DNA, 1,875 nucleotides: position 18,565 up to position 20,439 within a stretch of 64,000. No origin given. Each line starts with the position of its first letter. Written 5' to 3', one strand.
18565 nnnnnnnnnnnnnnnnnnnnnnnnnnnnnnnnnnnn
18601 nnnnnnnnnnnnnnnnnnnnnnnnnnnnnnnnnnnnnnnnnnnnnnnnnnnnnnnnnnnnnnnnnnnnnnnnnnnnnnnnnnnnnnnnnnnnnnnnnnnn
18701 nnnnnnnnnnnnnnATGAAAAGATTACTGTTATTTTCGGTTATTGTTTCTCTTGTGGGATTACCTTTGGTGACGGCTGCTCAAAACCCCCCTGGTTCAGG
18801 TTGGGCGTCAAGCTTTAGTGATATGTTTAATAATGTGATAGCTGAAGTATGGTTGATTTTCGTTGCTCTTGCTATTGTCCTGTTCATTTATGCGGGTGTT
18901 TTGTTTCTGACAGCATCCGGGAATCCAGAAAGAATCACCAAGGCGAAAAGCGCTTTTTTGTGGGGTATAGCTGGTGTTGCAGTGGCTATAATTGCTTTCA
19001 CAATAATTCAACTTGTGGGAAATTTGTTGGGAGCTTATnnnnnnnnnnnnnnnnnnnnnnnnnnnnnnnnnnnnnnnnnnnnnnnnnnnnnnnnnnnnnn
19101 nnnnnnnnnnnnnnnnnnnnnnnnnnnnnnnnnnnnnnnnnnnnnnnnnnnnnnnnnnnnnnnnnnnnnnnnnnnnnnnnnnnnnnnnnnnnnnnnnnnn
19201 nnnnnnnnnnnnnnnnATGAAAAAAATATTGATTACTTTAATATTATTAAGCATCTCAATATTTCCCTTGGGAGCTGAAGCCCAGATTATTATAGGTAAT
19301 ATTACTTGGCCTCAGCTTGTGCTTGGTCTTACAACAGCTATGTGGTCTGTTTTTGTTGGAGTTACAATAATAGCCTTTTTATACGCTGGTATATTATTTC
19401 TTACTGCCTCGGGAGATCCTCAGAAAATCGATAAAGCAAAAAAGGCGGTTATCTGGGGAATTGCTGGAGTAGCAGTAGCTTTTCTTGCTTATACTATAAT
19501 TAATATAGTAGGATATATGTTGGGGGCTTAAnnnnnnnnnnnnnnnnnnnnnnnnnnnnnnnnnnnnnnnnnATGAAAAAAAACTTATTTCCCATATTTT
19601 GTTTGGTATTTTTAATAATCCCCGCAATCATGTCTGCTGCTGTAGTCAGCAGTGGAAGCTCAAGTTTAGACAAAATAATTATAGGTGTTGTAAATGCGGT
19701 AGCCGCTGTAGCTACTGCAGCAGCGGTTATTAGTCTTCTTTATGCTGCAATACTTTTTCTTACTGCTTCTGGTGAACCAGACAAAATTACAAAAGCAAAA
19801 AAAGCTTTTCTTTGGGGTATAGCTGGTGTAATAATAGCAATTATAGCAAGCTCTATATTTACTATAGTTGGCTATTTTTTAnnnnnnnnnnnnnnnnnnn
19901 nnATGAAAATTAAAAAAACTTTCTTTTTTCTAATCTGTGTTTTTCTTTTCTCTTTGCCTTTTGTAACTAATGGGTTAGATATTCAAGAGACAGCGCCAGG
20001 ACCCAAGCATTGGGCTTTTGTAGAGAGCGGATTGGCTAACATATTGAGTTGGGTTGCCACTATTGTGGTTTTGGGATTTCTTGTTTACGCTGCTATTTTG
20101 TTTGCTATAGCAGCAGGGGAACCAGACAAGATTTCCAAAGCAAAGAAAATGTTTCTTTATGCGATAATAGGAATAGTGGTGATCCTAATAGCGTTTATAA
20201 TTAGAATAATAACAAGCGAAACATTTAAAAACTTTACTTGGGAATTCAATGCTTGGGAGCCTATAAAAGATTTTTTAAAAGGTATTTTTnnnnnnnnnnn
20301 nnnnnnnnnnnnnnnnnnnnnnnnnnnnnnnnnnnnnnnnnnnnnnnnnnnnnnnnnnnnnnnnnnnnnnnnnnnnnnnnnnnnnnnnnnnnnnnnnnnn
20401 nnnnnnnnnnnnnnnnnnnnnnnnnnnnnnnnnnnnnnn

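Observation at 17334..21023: Tandem array of nine paralogous T4SS-pilin-like (TrbC/VirB2-architecture) small membrane protein genes, each individually terminated, ending at tRNA-Leu(UAG)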

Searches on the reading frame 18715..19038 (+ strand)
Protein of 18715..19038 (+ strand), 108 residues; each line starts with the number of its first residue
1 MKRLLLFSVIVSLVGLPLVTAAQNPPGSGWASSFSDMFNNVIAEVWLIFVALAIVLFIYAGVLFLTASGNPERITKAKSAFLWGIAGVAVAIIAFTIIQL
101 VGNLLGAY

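Call 3: search_protein_families(library=pfam, proteins=[window:18715-19038:+], max_evalue=1)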
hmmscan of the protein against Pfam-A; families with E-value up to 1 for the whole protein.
window:18715-19038:+ (108 aa): 4 families
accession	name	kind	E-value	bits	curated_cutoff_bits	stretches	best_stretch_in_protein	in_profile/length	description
PF18895.5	T4SS_pilin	-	2.9e-09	37.3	26.6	1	32-100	3-70/71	Type IV secretion system pilin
PF23396.1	DUF7103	-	0.0011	19.4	27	1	28-91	13-76/159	Family of unknown function (DUF7103)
PF24357.1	TMD0_ABC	-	0.012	16.2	27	1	24-101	6-81/159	ABC transporter TMD0 domain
PF06195.18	DUF996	-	0.019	15.6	31.3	1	36-101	24-89/138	Protein of unknown function (DUF996)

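Call 4: search_protein_families(library=ncbifam, proteins=[window:18715-19038:+], max_evalue=1)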
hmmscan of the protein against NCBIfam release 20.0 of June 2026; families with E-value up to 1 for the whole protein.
window:18715-19038:+ (108 aa): 5 families
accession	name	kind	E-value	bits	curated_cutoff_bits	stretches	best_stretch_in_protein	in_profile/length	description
NF045849.1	ICE_MMCAP2_0565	equivalog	6.4e-06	25.8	40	1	41-101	16-76/80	Mbov_0395 family pilin-like conjugal transfer protein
NF042915.1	MAB_1171c_fam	subfamily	0.088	11.8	100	1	9-96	30-113/362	MAB_1171c family putative transporter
NF041560.1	T6SS_Burk_ExIF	subfamily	0.26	10.9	90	1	36-97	123-182/234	putative type VI secretion system effector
NF010609.0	PRK14010.1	equivalog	0.37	8.9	1323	1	47-104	614-671/673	K(+)-transporting ATPase subunit B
TIGR01478.1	STEVOR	paralog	0.81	8.9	166.65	1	6-98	189-282/308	STEVOR family variant surface protein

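Call 79: search_protein_families(library=phrogs, proteins=[window:18715-19038:+], max_evalue=0.01)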
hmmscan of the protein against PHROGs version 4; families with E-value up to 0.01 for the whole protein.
window:18715-19038:+ (108 aa): 0 families

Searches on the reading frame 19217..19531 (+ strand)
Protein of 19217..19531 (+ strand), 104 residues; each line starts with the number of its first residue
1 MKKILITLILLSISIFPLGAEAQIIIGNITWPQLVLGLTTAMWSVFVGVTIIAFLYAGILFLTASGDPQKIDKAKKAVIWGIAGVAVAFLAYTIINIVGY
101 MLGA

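Call 3: search_protein_families(library=pfam, proteins=[window:19217-19528:+], max_evalue=1)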
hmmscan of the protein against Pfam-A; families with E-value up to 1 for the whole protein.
window:19217-19528:+ (104 aa): 2 families
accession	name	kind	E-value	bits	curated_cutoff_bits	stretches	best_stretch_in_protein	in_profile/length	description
PF18895.5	T4SS_pilin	-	1.8e-10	41.2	26.6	1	36-98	10-71/71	Type IV secretion system pilin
PF13190.11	PDGLE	-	0.96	9.7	27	1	44-69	2-27/102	PDGLE domain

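Call 4: search_protein_families(library=ncbifam, proteins=[window:19217-19528:+], max_evalue=1)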
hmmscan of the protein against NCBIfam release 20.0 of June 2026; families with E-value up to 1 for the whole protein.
window:19217-19528:+ (104 aa): 4 families
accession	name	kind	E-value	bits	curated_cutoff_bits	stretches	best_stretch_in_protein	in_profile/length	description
NF045849.1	ICE_MMCAP2_0565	equivalog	3.4e-06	26.6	40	1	44-98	22-76/80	Mbov_0395 family pilin-like conjugal transfer protein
NF043012.1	LacAcidTportLarD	equivalog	0.0056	16.2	390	1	8-59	53-104/237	D/L-lactic acid transporter LarD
NF046050.1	CPBP_fam_MroQ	equivalog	0.097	12.1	270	1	4-101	8-105/243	intramembrane glutamic endopeptidase MroQ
NF041560.1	T6SS_Burk_ExIF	subfamily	0.26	11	90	1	42-95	130-183/234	putative type VI secretion system effector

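Call 13: find_encoding_contigs(protein=window:19217-19531:+, flank=10000, max_places=6)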
Protein window:19217-19531:+ (104 aa): 1 contig read that carries it; 1 place shown.
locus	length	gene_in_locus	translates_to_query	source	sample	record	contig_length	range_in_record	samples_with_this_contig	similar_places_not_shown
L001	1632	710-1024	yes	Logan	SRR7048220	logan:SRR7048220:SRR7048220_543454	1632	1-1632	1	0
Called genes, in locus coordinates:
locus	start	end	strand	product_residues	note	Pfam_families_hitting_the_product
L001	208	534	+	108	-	PF18895:T4SS_pilin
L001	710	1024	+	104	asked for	PF18895:T4SS_pilin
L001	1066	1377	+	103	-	PF18895:T4SS_pilin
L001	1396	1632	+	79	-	?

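Call 20: find_related_loci(query=A2, collection=genome_contigs, flank=10000)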
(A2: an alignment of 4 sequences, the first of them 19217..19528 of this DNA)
Query A2 (104 aa) in genome_contigs; peptide patterns used: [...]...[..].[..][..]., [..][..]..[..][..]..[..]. (x = any residue, [..] = any of these).
65 stretches matched a pattern; 8 encode a relative of the query (tblastn E <= 1e-3); 8 distinct loci.
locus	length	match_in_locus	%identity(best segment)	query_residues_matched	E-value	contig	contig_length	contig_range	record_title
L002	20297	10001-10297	45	1-104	6e-26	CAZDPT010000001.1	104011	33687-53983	MAG TPA_asm: uncultured Candidatus Saccharibacteria bacterium isolate SRP141376_co1_90 genome assembly, contig: NODE_478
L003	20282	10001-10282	48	3-99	3e-19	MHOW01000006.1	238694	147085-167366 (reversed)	MAG: Candidatus Staskawiczbacteria bacterium RIFCSPLOWO2_01_FULL_33_13 rifcsplowo2_01_scaffold_157, whole genome shotgun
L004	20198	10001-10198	47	38-103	6e-18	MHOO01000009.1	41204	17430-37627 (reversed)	MAG: Candidatus Staskawiczbacteria bacterium RIFCSPHIGHO2_01_FULL_39_25 rifcsphigho2_01_scaffold_3106, whole genome shot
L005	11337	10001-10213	48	32-102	8e-17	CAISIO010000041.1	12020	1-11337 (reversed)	MAG: Candidatus Staskawiczbacteria bacterium isolate MJ-time_bin-6037 genome assembly, contig: bin-6037:41/45, whole gen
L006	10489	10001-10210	44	33-102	1e-16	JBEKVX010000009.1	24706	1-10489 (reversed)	MAG: Candidatus Staskawiczbacteria bacterium isolate SPRUCE 614 SPRUCE_614_9, whole genome shotgun sequence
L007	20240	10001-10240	37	29-103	1e-7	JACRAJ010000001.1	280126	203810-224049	MAG: Candidatus Azambacteria bacterium isolate NC_groundwater_1590_Pr3_B-0.1um_43_109 SR-2_scaffold_141_642942, whole ge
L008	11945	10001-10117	49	49-87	2e-7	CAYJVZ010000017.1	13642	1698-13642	MAG TPA_asm: uncultured Candidatus Saccharibacteria bacterium isolate ERP125453_co1_471 genome assembly, contig: NODE_48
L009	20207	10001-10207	36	33-104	7e-7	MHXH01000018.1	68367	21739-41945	MAG: Parcubacteria group bacterium RIFCSPLOWO2_01_FULL_48_18 rifcsplowo2_01_scaffold_514, whole genome shotgun sequence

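Call 59: search_protein_families(library=pfam, proteins=[L007:7275-8597:+, L007:10391-11245:+, L007:11360-12337:+, L007:12324-12947:+, L007:4521-6557:+, L007:2899-4482:+, L007:29-1936:+], max_evalue=0.01)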
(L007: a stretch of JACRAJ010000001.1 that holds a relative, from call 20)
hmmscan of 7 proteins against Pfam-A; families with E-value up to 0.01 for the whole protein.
L007:7275-8597:+ (441 aa): 2 families
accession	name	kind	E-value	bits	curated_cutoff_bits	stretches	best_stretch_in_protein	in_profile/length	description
PF01547.30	SBP_bac_1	-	4.4e-30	106.2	26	1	56-357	8-305/307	Bacterial extracellular solute-binding protein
PF13416.11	SBP_bac_8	-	1.5e-26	94.2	27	1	63-377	3-268/279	Bacterial extracellular solute-binding protein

L007:10391-11245:+ (285 aa): 0 families

L007:11360-12337:+ (326 aa): 0 families

L007:12324-12947:+ (208 aa): 1 family
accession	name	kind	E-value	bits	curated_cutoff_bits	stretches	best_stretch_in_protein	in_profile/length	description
PF04203.18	Sortase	-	2.8e-22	79.2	26.6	1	66-201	1-123/125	Sortase domain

L007:4521-6557:+ (679 aa): 1 family
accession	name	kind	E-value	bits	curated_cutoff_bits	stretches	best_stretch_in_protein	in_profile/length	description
PF03030.21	H_PPase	-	5.9e-255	848.3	29.7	1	14-672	2-643/645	Inorganic H+ pyrophosphatase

L007:2899-4482:+ (528 aa): 12 families
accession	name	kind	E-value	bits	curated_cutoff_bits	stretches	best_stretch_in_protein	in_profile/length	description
PF08529.16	NusA_N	-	8.6e-33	113.5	23.8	1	6-157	2-119/119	NusA N-terminal domain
PF13184.12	KH_5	-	4.3e-30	104.1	27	1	262-330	1-69/69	NusA-like KH domain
PF14520.12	HHH_5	-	1.4e-13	51.6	27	1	385-437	3-55/57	Helix-hairpin-helix domain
PF00633.29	HHH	-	7.8e-10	38.5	24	1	409-435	3-29/30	Helix-hairpin-helix motif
PF00575.29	S1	-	1.8e-05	25.5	22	1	164-224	1-68/74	S1 RNA binding domain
PF12826.13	HHH_2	-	0.00015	22.3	27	1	391-433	10-51/64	Helix-hairpin-helix motif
PF01367.25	5_3_exonuc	-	0.00017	22.5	40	1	416-444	17-45/97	5'-3' exonuclease, C-terminal SAM fold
PF23095.1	KH_NusA_C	-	0.00021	21.7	34.2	1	343-370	7-34/59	Transcription termination/antitermination protein NusA, KH domain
PF14716.13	HHH_8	-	0.0013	19.5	30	0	415-433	46-64/73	Helix-hairpin-helix domain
PF00013.35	KH_1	-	0.004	17.3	21.5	0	338-371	3-36/66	KH domain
PF03118.21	RNA_pol_A_CTD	-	0.0044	17.1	23.8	0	397-434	25-62/67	Bacterial RNA polymerase, alpha chain C terminal domain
PF21176.3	RecR_HhH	-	0.0078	16.5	27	0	416-452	5-38/45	RecR, helix-hairpin-helix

L007:29-1936:+ (636 aa): 4 families
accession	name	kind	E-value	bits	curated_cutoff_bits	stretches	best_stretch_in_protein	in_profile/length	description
PF14067.11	LssY_C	-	5.7e-50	170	25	1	452-629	3-187/188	LssY C-terminus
PF01569.27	PAP2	-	1e-21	77.5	27.2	1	272-386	2-125/130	PAP2 superfamily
PF09335.16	VTT_dom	-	2.3e-16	60.8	33.9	1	4-101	22-122/123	VTT domain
PF14378.12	PAP2_3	-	0.0023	18.2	27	1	304-378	121-187/190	PAP2 superfamily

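Call 73: find_related_loci(query=A2, collection=metagenome_contigs, flank=10000)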
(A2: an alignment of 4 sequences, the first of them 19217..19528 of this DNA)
Query A2 (104 aa) in metagenome_contigs; peptide patterns used: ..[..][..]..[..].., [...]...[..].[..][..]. (x = any residue, [..] = any of these).
169 stretches matched a pattern; 48 encode a relative of the query (tblastn E <= 1e-3); 48 distinct loci.
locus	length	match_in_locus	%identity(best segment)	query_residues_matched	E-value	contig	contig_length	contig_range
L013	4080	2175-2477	47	2-102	2e-25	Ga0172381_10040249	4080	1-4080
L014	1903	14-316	41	1-98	2e-22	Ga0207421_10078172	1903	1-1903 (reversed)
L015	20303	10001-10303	48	2-102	3e-22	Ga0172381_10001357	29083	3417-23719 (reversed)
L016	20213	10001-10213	52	33-103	3e-19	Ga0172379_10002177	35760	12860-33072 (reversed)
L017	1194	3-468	48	3-102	6e-19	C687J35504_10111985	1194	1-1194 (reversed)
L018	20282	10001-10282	48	3-99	8e-19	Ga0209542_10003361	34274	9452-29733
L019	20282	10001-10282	48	3-99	8e-19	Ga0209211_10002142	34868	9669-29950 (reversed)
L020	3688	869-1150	48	3-99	8e-19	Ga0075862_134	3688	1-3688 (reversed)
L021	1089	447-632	52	42-103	2e-18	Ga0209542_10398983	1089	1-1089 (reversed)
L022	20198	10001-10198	47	38-103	2e-17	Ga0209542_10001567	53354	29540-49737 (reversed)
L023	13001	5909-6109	54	37-103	2e-17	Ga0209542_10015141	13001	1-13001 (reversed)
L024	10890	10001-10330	38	2-104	5e-17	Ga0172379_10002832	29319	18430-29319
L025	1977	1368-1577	47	28-97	1e-16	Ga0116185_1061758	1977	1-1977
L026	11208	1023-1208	47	42-103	7e-16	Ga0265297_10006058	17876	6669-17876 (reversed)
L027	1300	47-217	42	42-98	4e-12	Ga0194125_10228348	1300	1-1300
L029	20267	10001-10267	33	4-94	4e-11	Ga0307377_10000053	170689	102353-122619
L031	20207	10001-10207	30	34-102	3e-10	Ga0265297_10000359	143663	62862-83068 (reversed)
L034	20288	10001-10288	28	1-94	1e-9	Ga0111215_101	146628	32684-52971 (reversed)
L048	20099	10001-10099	55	55-87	1e-7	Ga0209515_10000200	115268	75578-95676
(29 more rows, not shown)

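Call 76: search_protein_families(library=pfam, proteins=[L048:4280-5584:+, L048:5591-8311:+, L048:8217-8987:+, L048:8987-10165:+, L048:11415-12113:+, L048:12231-13406:-, L031:7079-8224:+, L031:8921-10702:+, L029:10341-11777:+, L034:11817-12722:+], max_evalue=0.001)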
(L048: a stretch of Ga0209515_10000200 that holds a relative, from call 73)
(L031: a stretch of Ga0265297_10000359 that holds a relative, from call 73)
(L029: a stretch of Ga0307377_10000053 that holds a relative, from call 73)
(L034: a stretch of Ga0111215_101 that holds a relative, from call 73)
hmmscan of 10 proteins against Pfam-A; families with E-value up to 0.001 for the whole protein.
L048:4280-5584:+ (435 aa): 2 families
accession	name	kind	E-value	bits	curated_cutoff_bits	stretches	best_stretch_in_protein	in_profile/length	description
PF01547.30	SBP_bac_1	-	6e-36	125.4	26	1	47-352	6-306/307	Bacterial extracellular solute-binding protein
PF13416.11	SBP_bac_8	-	5.6e-32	112.1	27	1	53-364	1-261/279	Bacterial extracellular solute-binding protein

L048:5591-8311:+ (907 aa): 7 families
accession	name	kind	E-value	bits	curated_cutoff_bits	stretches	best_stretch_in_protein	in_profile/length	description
PF05345.18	He_PIG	-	5.2e-40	136.2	24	4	534-618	2-96/96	Putative Ig domain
PF01464.25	SLT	-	2.7e-11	43.5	21.3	1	758-856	13-104/117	Transglycosylase SLT domain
PF07495.19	Y_Y_Y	-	1.6e-09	38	26.6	0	208-245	27-64/65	Y_Y_Y domain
PF16656.11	Pur_ac_phosph_N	-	1.5e-08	35.5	30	1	444-526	6-93/93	Purple acid Phosphatase, N-terminal domain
PF18895.5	T4SS_pilin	-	3.6e-05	24.2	26.6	1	59-115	16-71/71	Type IV secretion system pilin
PF00041.27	fn3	-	5.1e-05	23.8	25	0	442-515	4-72/84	Fibronectin type III domain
PF13573.12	SprB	-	0.00088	19.3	28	0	553-571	18-36/37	SprB repeat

L048:8217-8987:+ (257 aa): 1 family
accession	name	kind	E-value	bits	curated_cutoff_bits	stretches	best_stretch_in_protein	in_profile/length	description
PF11118.13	DUF2627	-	0.00021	22.2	22.4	0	210-240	41-71/76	Protein of unknown function (DUF2627)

L048:8987-10165:+ (393 aa): 1 family
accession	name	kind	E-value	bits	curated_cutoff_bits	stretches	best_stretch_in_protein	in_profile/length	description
PF18895.5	T4SS_pilin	-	1.3e-09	38.4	26.6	1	322-381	12-70/71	Type IV secretion system pilin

L048:11415-12113:+ (233 aa): 1 family
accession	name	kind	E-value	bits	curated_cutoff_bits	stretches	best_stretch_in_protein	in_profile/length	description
PF14528.11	LAGLIDADG_3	-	3e-09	37.5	22.5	1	34-112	3-82/82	LAGLIDADG-like domain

L048:12231-13406:- (392 aa): 2 families
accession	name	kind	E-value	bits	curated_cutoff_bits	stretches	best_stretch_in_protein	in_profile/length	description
PF04294.18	VanW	-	7.4e-45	152.1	27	1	203-332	2-130/130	VanW like protein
PF12229.13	PG_binding_4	-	7.2e-05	23.4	22.1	1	103-160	56-111/117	Putative peptidoglycan binding domain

L031:7079-8224:+ (382 aa): 0 families

L031:8921-10702:+ (594 aa): 1 family
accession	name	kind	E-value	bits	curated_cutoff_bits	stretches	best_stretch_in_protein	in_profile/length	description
PF18895.5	T4SS_pilin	-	2.8e-10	40.5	26.6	1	365-423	12-69/71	Type IV secretion system pilin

L029:10341-11777:+ (479 aa): 2 families
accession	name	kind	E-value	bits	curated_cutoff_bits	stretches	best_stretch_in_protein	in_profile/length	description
PF02366.24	PMT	-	3.1e-57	194.4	22.7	1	21-251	3-244/245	Dolichyl-phosphate-mannose-protein mannosyltransferase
PF16192.10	PMT_4TMC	-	1.1e-38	133.2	32.4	1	287-477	2-202/202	C-terminal four TMM region of protein-O-mannosyltransferase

L034:11817-12722:+ (302 aa): 2 families
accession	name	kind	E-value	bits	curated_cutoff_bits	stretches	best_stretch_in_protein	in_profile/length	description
PF14378.12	PAP2_3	-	2.3e-26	93.2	27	1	95-283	3-188/190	PAP2 superfamily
PF01569.27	PAP2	-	9e-06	25.9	27.2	1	222-288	49-123/130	PAP2 superfamily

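Call 79: search_protein_families(library=phrogs, proteins=[window:19217-19528:+], max_evalue=0.01)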
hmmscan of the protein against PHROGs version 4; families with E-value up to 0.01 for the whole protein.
window:19217-19528:+ (104 aa): 0 families

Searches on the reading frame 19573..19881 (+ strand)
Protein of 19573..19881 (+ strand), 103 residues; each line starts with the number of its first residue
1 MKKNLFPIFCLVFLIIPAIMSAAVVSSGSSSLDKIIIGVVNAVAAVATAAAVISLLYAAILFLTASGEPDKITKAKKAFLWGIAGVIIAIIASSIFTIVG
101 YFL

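Call 3: search_protein_families(library=pfam, proteins=[window:19573-19881:+], max_evalue=1)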
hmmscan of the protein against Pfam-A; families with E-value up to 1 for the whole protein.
window:19573-19881:+ (103 aa): 5 families
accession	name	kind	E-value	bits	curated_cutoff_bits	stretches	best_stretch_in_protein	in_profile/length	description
PF18895.5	T4SS_pilin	-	5.1e-09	36.5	26.6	1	29-98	2-70/71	Type IV secretion system pilin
PF23906.1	DUF7248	-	0.064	13.7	27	1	73-99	7-33/58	Family of unknown function (DUF7248)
PF11286.13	DUF3087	-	0.14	12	23.4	1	43-95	19-65/165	Protein of unknown function (DUF3087)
PF20556.3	DUF6768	-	0.2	11.8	27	1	38-95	41-91/123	Family of unknown function (DUF6768)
PF06157.16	DUF973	-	0.22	11.1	26.4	1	8-101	20-115/309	Protein of unknown function (DUF973)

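Call 4: search_protein_families(library=ncbifam, proteins=[window:19573-19881:+], max_evalue=1)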
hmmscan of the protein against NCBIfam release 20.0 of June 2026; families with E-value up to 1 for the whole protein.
window:19573-19881:+ (103 aa): 2 families
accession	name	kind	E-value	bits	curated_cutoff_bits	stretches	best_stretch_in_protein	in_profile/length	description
NF045849.1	ICE_MMCAP2_0565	equivalog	9.9e-07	28.4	40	1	29-99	6-76/80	Mbov_0395 family pilin-like conjugal transfer protein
TIGR02921.1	PEP_integral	hypoth_equivalog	0.02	13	200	1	9-80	209-277/922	TIGR02921 family PEP-CTERM protein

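Call 79: search_protein_families(library=phrogs, proteins=[window:19573-19881:+], max_evalue=0.01)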
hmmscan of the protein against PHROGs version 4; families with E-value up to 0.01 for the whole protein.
window:19573-19881:+ (103 aa): 0 families

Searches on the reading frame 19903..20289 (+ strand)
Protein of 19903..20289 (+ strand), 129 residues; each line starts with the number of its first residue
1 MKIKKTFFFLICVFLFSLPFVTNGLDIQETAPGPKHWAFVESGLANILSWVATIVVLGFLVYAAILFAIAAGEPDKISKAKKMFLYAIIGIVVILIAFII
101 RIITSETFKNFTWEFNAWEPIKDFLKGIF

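Call 3: search_protein_families(library=pfam, proteins=[window:19903-20289:+], max_evalue=1)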
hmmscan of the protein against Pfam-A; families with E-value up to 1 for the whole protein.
window:19903-20289:+ (129 aa): 10 families
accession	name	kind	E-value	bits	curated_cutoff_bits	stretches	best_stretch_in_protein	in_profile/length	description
PF18895.5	T4SS_pilin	-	1.3e-07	32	26.6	1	43-100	11-67/71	Type IV secretion system pilin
PF05987.18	DUF898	-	0.00052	19.7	28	1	35-114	176-255/336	Bacterial protein of unknown function (DUF898)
PF16962.11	ABC_export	-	0.0058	15.6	29.7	1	39-113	430-503/531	Putative ABC exporter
PF01578.25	Cytochrom_C_asm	-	0.0071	16.4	29.9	1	39-102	143-206/212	Cytochrome C assembly protein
PF11368.13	DUF3169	-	0.012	15.6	31.6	1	51-117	108-169/250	Protein of unknown function (DUF3169)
PF06664.17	WLS-like_TM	-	0.043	13.6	28.3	1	5-105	114-214/247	Wntless-like, transmembrane domain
PF07331.16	TctB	-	0.075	13.6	29.1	1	21-99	53-126/137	Tripartite tricarboxylate transporter TctB family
PF03994.20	DUF350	-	0.085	13.3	26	1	52-105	46-98/133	Domain of Unknown Function (DUF350)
PF20088.4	DUF6480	-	0.17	12.2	25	1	71-99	41-69/78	Family of unknown function (DUF6480)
PF20237.3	DUF6594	-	0.95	9.8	30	0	32-106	158-221/238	Family of unknown function (DUF6594)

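Call 4: search_protein_families(library=ncbifam, proteins=[window:19903-20289:+], max_evalue=1)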
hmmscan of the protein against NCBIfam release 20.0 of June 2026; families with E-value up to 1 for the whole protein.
window:19903-20289:+ (129 aa): 14 families
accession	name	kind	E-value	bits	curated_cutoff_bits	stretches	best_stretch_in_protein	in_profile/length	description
NF045849.1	ICE_MMCAP2_0565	equivalog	6.5e-05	22.5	40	1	44-100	13-72/80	Mbov_0395 family pilin-like conjugal transfer protein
NF004501.0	PRK05846.1-5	subfamily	0.00061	18.7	598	1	70-114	155-199/492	NADH-quinone oxidoreductase subunit M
NF033480.1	bifunc_MprF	equivalog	0.0015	16.8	600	1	43-113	116-187/841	bifunctional lysylphosphatidylglycerol flippase/synthetase MprF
NF000218.1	FexA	exception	0.0019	16.9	900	1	56-107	218-266/475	chloramphenicol/florfenicol efflux MFS transporter FexA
TIGR01972.1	NDH_I_M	subfamily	0.0024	16.6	263.8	1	67-115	145-193/486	NADH-quinone oxidoreductase subunit M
TIGR01297.1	CDF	superfamily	0.0074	15.6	82.35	1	44-125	73-151/285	cation diffusion facilitator family transporter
TIGR01473.1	cyoE_ctaB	equivalog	0.0086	15.9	210.3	1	46-100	228-279/281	heme o synthase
NF038216.1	ABZJ_00895_fam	subfamily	0.015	15.2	33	1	41-102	59-122/134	ABZJ_00895 family protein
TIGR02866.1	CoxB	equivalog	0.028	14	147.7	1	45-100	16-74/202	cytochrome c oxidase subunit II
TIGR04154.1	archaeo_STT3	subfamily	0.11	10.7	450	1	47-112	268-331/831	oligosaccharyl transferase, archaeosortase A system-associated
NF041560.1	T6SS_Burk_ExIF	subfamily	0.19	11.4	90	1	45-112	126-192/234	putative type VI secretion system effector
NF010008.0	PRK13481.1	equivalog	0.21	10.8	270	1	71-104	30-62/269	glycosyltransferase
NF046000.1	MAG1210_fam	subfamily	0.31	9.6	275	1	46-104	66-121/550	MAG1210 family protein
NF033218.1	anchor_AmaP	equivalog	0.76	9.5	55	0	2-67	3-70/166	alkaline shock response membrane anchor protein AmaP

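Call 79: search_protein_families(library=phrogs, proteins=[window:19903-20289:+], max_evalue=0.01)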
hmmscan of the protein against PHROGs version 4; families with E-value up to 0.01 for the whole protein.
window:19903-20289:+ (129 aa): 0 families
